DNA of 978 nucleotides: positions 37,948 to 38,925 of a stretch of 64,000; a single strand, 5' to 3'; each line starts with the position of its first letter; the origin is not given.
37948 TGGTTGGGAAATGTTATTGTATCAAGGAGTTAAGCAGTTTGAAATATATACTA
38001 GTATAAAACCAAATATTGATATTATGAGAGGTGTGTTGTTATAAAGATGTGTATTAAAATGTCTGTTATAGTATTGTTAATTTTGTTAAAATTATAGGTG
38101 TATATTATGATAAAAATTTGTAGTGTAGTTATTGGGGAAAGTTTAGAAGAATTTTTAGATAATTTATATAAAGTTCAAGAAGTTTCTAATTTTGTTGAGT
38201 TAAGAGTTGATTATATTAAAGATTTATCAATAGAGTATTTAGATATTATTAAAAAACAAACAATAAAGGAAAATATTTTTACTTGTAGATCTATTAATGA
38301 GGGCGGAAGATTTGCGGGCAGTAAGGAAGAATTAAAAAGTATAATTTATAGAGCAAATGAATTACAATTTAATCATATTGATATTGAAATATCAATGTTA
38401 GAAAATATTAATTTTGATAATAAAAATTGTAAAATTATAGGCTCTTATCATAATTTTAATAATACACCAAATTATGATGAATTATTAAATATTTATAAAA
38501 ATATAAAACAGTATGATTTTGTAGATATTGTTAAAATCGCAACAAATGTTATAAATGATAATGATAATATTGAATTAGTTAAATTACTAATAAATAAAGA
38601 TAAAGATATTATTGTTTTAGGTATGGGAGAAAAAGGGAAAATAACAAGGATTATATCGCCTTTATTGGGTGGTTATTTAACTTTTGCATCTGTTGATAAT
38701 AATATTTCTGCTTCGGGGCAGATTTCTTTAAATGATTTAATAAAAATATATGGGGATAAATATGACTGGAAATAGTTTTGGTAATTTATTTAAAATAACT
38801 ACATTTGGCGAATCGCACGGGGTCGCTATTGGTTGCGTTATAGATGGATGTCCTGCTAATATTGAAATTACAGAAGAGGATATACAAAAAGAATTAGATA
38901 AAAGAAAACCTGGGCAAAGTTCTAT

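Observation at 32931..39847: Complete chorismate pathway as one co-linear 8-gene block using a type I dehydroquinase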

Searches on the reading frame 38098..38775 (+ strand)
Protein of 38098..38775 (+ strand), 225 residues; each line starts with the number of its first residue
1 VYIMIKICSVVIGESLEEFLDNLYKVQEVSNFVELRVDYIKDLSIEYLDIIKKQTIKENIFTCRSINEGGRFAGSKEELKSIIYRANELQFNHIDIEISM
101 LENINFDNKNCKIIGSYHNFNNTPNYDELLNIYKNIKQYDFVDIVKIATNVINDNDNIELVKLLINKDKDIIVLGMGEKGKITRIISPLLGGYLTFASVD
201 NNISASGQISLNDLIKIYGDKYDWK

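Call 3: search_protein_families(library=pfam, proteins=[window:38098-38775:+])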
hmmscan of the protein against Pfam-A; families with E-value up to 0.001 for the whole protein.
window:38098-38775:+ (225 aa): 1 family
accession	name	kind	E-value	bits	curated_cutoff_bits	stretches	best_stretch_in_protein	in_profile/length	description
PF01487.21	DHquinase_I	-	7.2e-47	160.8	22.2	1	8-218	1-230/230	Type I 3-dehydroquinase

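Call 4: search_protein_families(library=ncbifam, proteins=[window:38098-38775:+])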
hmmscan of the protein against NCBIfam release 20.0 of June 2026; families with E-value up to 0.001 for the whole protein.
window:38098-38775:+ (225 aa): 5 families
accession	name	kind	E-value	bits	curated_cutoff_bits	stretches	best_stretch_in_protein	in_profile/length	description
TIGR01093.1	aroD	equivalog_domain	5.6e-46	157.5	139.3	1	6-218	1-229/229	type I 3-dehydroquinate dehydratase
NF002683.0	PRK02412.2-2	equivalog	1.5e-32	112.8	329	1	6-217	1-207/215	3-dehydroquinate dehydratase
NF010091.0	PRK13576.1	equivalog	1.4e-17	64.2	263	1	22-218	16-203/216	type I 3-dehydroquinate dehydratase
NF006802.0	PRK09310.1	equivalog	3.2e-17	62.5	598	1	7-215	2-204/477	bifunctional 3-dehydroquinate dehydratase/shikimate dehydrogenase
NF002321.0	PRK01261.1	equivalog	1.9e-13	50.9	287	1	11-218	27-223/229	3-dehydroquinate dehydratase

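Call 58: find_homologous_proteins(query=window:38107-38775:+, max_evalue=0.00001)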
Query window:38107-38775:+ (222 aa): 256 proteins with E <= 0.00001 among 677 candidates; the best 120 are listed.
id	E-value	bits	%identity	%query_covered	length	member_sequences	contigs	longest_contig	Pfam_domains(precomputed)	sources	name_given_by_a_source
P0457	1.4e-131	455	95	100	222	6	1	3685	PF01487.23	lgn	-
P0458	3.3e-130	450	94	100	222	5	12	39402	PF01487.23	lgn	-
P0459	2.3e-129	448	95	100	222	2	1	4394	PF01487.23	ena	-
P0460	1.6e-128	445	94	100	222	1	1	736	PF01487.23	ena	-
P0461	1.5e-127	442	93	100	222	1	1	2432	PF01487.23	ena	-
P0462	1.5e-123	429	91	100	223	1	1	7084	PF01487.23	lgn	-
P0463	1.2e-122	426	90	100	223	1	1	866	PF01487.23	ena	-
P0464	3.6e-109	382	82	100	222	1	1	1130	PF01487.23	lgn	-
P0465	3.9e-108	378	81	100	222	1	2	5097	PF01487.23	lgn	-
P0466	7.1e-93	328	75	99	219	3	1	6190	PF01487.23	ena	-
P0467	2.5e-91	323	72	97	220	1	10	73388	PF01487.23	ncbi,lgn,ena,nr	ncbi:MAG: type I 3-dehydroquinate dehydratase [Rickettsiales bacterium]|nr:type I 3-dehydroquinate d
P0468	4.1e-89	316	70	100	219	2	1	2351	PF01487.23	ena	-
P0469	2.8e-88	313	71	98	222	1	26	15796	PF01487.23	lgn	-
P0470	2.7e-86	307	73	98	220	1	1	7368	PF01487.23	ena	-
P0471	4.3e-84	300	66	99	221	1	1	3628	PF01487.23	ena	-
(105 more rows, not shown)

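Call 74: search_dna_similar(query=window:38107-38772:+, collection=plasmids, mode=protein, max_rows=40, max_evalue=0.00001, rows=spread)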
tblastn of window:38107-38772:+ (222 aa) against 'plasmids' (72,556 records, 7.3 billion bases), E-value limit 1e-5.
Records with a match: 44; places in all: 45; records where one place covers at least 80% of the query: 17.
Best place of each record, by identity: <60% 44.
By first word of the organism name: Ligilactobacillus 25; Escherichia 4; Listeria 3; Haladaptatus 3; Pantoea 2; Acetoanaerobium 1; Nicoliella 1; Streptococcus 1; Azoarcus 1; Halarchaeum 1; and 2 more.
By predicted mobility (MOB-suite, as given by PLSDB): non-mobilizable 33; mobilizable 11.
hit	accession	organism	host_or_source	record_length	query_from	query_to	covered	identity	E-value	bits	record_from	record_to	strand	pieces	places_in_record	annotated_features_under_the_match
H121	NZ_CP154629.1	Acetoanaerobium noterae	cell culture,Sludge of a digestion ...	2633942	4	215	95%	30.9%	9e-14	77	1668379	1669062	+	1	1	none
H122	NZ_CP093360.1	Nicoliella spurrieriana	Tetragonula carbonaria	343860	3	214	95%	28.9%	1e-12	74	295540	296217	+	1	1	aroD: type I 3-dehydroquinate dehydratase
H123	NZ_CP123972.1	Ligilactobacillus salivarius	pure culture,pig intestine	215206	3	211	94%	28.6%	3e-6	54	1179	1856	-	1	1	aroD: type I 3-dehydroquinate dehydratase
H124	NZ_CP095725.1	Listeria innocua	Homo sapiens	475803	3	211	94%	28.2%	6e-11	69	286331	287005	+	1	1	aroD: type I 3-dehydroquinate dehydratase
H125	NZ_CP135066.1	Streptococcus suis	Homo sapiens,ascitic fluid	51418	27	214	85%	31.2%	4e-13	75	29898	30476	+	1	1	aroD: type I 3-dehydroquinate dehydratase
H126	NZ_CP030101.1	Listeria monocytogenes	Environment,water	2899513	3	211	94%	27.3%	9e-10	65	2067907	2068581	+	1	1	none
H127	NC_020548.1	Azoarcus sp. KH32C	-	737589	4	214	95%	26.8%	5e-14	77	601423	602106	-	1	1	aroD: type I 3-dehydroquinate dehydratase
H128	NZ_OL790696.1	Escherichia coli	-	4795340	28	211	83%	29.7%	3e-14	78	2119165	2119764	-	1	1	none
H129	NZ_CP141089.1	Escherichia coli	Homo sapiens,Infected Human Urine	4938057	28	211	83%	29.7%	6e-14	77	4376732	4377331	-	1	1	none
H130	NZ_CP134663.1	Escherichia coli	Larus michahellis,bacteria,cloaca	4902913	28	211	83%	29.7%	1e-13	77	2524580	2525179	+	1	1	none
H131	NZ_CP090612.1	Escherichia coli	pig,lung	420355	28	211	83%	29.6%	6e-13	74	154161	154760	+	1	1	aroD: type I 3-dehydroquinate dehydratase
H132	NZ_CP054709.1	Halarchaeum sp. CBA1220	solar salt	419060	17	214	89%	26.1%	2e-9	64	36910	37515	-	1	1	type I 3-dehydroquinate dehydratase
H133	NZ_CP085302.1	Haladaptatus pallidirubidus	cell culture,saline soil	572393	17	211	88%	26.4%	8e-8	59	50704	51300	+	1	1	type I 3-dehydroquinate dehydratase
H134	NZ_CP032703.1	Pantoea soli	single isolate,soil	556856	54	213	72%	32.0%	2e-12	73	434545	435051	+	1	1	aroD: type I 3-dehydroquinate dehydratase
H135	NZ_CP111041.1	Haladaptatus caseinilyticus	cell culture,sediment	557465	22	211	86%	26.9%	6e-8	60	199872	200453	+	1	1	type I 3-dehydroquinate dehydratase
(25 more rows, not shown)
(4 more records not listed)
